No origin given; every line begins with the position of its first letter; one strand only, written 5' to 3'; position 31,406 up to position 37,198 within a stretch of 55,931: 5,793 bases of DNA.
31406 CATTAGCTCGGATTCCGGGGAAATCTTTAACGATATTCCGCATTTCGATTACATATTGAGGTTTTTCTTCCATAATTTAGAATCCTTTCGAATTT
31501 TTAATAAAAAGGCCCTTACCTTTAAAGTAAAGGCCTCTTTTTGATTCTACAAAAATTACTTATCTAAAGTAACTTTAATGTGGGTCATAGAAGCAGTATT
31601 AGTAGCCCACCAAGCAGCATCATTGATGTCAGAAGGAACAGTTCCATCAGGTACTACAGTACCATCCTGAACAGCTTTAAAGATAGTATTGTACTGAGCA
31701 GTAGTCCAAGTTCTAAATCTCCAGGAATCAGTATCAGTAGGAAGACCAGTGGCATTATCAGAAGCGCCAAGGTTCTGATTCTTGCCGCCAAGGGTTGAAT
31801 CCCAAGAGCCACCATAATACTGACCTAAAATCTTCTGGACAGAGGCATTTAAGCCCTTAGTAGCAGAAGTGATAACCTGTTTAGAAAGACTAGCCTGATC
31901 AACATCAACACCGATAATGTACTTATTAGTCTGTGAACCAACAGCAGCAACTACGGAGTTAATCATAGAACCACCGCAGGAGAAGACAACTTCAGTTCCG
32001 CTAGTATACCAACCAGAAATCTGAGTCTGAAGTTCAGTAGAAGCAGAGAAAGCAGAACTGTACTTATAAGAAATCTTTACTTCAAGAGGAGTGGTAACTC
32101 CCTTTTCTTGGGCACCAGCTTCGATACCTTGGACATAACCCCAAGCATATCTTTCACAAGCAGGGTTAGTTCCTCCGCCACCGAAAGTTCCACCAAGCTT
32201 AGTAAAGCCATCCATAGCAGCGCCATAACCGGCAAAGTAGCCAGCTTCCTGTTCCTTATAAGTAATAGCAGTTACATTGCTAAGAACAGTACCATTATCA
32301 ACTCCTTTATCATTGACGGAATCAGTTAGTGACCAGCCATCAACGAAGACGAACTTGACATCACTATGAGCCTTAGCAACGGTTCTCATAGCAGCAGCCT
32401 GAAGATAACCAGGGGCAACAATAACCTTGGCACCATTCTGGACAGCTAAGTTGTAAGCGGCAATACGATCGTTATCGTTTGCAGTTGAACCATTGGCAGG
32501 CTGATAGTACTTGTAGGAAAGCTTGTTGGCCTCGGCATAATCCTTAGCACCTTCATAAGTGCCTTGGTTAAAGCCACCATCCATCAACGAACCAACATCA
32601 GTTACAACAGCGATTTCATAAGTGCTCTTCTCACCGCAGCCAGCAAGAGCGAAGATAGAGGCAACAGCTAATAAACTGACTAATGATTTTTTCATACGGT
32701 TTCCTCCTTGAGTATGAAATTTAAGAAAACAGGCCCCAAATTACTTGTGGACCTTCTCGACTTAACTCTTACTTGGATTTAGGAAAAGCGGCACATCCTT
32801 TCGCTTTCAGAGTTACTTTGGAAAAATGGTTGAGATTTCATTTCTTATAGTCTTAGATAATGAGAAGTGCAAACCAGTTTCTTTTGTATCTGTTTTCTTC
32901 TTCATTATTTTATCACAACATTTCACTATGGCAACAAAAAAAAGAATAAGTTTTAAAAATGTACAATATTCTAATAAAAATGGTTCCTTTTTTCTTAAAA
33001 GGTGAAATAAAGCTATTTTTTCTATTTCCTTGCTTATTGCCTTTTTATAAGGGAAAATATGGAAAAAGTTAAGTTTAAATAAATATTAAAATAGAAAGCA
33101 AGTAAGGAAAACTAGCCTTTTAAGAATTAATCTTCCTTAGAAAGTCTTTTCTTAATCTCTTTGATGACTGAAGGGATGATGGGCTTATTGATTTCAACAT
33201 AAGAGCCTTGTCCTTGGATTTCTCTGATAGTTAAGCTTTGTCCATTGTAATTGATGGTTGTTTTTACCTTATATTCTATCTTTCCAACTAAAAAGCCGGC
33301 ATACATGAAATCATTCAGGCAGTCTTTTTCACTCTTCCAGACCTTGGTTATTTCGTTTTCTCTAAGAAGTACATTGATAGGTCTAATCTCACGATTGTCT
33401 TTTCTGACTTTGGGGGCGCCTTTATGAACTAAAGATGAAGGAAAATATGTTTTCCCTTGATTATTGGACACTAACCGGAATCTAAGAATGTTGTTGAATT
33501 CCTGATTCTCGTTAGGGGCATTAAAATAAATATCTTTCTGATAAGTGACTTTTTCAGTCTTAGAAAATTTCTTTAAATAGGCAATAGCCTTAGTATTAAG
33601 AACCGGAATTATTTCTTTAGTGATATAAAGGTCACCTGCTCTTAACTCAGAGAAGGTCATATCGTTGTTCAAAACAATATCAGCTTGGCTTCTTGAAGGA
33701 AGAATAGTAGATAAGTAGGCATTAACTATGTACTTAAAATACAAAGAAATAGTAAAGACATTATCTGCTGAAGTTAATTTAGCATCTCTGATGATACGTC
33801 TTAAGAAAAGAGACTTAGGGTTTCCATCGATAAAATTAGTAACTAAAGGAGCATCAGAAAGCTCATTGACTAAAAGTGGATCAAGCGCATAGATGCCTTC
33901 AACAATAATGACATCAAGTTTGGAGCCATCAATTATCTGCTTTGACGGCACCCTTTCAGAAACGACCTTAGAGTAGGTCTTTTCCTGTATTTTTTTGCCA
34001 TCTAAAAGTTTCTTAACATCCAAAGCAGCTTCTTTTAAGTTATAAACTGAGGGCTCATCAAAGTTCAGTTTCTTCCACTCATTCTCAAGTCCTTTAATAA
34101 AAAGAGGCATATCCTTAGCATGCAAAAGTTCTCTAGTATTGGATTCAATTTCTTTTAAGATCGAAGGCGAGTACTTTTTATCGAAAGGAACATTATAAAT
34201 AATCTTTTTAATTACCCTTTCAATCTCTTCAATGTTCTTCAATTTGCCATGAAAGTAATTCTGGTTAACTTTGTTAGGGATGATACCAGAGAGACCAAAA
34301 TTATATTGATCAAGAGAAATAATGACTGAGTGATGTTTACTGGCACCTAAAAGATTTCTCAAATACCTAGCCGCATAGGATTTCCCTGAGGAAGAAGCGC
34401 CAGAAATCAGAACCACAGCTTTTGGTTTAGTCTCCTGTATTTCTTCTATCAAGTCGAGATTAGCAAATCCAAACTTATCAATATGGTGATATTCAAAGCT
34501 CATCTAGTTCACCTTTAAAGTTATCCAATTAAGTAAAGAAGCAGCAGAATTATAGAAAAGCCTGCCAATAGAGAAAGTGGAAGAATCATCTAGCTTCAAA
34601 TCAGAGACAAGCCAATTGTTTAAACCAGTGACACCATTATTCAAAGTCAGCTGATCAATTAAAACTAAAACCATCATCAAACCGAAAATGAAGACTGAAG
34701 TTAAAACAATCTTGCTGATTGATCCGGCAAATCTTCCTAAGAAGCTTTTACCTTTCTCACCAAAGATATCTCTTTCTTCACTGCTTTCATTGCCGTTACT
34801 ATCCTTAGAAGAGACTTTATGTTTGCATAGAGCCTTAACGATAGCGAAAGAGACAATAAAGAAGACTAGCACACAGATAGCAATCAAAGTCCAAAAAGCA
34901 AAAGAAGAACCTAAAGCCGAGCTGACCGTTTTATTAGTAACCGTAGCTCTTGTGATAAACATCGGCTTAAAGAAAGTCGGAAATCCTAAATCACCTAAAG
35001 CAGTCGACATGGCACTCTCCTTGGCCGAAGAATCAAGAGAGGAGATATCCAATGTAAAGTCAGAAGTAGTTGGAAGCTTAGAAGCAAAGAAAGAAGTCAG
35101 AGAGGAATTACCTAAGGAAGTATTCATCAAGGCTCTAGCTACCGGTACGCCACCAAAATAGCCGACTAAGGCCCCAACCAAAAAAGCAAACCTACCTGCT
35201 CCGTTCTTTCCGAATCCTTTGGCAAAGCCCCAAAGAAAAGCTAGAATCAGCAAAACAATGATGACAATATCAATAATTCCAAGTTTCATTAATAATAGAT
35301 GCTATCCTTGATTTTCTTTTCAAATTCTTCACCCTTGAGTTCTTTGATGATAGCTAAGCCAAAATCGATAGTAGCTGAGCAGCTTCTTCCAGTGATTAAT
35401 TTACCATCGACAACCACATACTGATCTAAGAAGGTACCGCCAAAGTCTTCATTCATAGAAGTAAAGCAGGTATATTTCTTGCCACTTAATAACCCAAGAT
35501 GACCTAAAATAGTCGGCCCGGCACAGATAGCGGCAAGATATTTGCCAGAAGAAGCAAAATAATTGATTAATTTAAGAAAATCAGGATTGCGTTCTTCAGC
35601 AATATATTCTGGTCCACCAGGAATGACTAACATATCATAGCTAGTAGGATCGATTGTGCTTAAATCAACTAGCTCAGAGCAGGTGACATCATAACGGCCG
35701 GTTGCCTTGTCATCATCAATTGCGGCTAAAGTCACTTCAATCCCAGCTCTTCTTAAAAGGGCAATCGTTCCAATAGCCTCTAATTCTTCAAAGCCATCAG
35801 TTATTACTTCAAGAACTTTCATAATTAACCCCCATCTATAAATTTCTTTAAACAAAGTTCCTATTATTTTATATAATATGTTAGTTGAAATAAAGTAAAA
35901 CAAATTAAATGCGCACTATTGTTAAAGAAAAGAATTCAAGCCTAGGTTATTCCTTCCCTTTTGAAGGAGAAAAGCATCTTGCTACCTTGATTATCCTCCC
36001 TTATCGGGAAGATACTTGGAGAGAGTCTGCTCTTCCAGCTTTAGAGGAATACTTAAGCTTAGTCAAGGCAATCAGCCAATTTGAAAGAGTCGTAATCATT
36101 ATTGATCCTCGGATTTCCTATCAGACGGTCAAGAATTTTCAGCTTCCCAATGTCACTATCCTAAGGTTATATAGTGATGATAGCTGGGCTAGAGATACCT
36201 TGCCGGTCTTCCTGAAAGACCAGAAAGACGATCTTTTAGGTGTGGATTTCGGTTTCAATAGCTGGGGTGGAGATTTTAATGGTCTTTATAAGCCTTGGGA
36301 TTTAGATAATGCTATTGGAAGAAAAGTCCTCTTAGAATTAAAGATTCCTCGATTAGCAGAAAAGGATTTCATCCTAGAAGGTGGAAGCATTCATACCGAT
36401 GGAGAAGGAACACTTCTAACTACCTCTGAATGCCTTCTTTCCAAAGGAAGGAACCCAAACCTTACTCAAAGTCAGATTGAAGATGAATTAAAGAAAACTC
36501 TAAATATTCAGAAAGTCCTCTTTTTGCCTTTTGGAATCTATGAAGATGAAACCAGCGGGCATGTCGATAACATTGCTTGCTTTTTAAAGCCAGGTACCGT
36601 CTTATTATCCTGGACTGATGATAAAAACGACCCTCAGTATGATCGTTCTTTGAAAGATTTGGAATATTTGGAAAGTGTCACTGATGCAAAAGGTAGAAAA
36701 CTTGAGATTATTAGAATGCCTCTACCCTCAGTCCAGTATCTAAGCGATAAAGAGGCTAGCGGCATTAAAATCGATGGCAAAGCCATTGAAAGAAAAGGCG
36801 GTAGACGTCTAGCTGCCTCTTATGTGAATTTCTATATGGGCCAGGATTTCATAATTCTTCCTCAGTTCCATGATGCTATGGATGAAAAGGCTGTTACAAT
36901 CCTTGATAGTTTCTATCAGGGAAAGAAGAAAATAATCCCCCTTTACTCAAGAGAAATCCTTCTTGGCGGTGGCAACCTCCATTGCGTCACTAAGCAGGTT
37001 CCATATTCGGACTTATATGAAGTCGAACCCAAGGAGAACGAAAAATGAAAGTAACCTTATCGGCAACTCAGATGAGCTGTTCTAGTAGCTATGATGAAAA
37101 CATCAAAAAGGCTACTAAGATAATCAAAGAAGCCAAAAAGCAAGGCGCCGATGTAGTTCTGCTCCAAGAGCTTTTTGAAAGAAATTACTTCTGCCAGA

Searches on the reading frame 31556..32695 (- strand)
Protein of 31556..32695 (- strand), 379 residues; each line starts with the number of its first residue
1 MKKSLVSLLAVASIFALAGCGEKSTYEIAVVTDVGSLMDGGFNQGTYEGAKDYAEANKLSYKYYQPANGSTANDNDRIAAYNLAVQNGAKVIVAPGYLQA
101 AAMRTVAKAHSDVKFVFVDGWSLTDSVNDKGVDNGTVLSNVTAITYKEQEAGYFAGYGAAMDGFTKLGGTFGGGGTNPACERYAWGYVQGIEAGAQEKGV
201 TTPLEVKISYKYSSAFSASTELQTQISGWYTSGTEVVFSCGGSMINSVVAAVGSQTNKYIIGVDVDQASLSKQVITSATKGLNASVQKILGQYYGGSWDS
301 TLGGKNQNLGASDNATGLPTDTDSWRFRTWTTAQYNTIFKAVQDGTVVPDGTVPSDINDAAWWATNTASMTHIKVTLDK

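Call 71: search_protein_families(library=pfam, proteins=[window:31556-32695:-], max_evalue=0.001)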
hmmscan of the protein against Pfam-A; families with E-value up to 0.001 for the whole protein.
window:31556-32695:- (379 aa): 1 family
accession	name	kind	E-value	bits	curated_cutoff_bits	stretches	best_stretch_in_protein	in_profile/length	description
PF02608.20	Bmp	-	6.6e-30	104.6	24.1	1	29-324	4-274/301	ABC transporter substrate-binding protein PnrA-like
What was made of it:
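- On Bmp/PnrA-type nucleoside ABC importer (the neighbour): PF02608 E 7e-30 for 31556-32695 (call 71).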

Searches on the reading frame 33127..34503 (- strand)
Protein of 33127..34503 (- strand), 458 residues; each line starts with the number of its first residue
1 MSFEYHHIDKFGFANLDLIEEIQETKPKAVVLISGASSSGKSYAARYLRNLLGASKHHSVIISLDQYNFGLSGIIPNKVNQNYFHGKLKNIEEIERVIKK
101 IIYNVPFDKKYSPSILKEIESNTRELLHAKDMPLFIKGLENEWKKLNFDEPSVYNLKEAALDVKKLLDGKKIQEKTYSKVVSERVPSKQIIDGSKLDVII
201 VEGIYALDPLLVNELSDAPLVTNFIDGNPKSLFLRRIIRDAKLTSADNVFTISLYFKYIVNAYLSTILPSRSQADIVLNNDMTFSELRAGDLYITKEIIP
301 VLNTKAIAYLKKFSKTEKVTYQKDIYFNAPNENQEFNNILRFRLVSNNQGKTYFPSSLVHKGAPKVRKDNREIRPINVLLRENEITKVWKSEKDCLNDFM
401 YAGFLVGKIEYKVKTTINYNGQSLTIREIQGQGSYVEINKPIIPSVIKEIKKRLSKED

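Call 71: search_protein_families(library=pfam, proteins=[window:33127-34503:-], max_evalue=0.001)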
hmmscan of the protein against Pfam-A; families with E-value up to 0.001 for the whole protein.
window:33127-34503:- (458 aa): 1 family
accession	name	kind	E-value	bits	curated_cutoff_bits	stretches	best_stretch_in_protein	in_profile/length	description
PF00485.24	PRK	-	1e-12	48.7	22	1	144-279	59-188/196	Phosphoribulokinase / Uridine kinase family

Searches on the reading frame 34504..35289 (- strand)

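Call 71: search_protein_families(library=pfam, proteins=[window:34504-35289:-], max_evalue=0.001)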
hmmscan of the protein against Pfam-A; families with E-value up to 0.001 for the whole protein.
window:34504-35289:- (261 aa): 1 family
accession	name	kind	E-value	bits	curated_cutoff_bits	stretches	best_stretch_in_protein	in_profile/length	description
PF02674.22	Colicin_V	-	3.1e-05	24.4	29.3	1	6-63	1-57/144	Colicin V production protein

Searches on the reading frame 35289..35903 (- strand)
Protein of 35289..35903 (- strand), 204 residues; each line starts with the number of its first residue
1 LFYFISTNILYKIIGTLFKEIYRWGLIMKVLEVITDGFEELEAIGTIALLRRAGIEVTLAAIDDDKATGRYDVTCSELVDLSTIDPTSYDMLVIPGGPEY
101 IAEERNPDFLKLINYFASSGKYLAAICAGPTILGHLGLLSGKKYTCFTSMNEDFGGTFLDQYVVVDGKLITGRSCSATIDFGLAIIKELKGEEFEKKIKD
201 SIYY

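Call 71: search_protein_families(library=pfam, proteins=[window:35289-35903:-], max_evalue=0.001)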
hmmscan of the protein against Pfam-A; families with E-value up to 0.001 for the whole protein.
window:35289-35903:- (204 aa): 1 family
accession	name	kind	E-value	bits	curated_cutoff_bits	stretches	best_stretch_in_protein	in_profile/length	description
PF01965.30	DJ-1_PfpI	-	5.9e-36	124.2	26.6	1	28-188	1-165/165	DJ-1/PfpI family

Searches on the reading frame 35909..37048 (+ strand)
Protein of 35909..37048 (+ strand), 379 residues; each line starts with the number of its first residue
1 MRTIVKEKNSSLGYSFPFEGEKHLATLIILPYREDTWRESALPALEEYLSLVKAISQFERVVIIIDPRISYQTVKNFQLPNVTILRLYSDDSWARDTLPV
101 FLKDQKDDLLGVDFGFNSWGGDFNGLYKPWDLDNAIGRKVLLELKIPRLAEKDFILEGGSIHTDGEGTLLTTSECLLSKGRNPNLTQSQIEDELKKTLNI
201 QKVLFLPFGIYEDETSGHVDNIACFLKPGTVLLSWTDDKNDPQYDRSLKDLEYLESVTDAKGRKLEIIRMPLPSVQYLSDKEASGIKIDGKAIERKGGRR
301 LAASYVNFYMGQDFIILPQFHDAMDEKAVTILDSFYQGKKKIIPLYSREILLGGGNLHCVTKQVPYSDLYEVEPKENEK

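Call 71: search_protein_families(library=pfam, proteins=[window:35909-37048:+], max_evalue=0.001)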
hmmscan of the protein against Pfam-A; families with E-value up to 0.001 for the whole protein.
window:35909-37048:+ (379 aa): 1 family
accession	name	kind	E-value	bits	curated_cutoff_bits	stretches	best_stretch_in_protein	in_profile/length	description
PF04371.20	PAD_porph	-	3.2e-104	349.1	25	1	16-365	2-321/321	Porphyromonas-type peptidyl-arginine deiminase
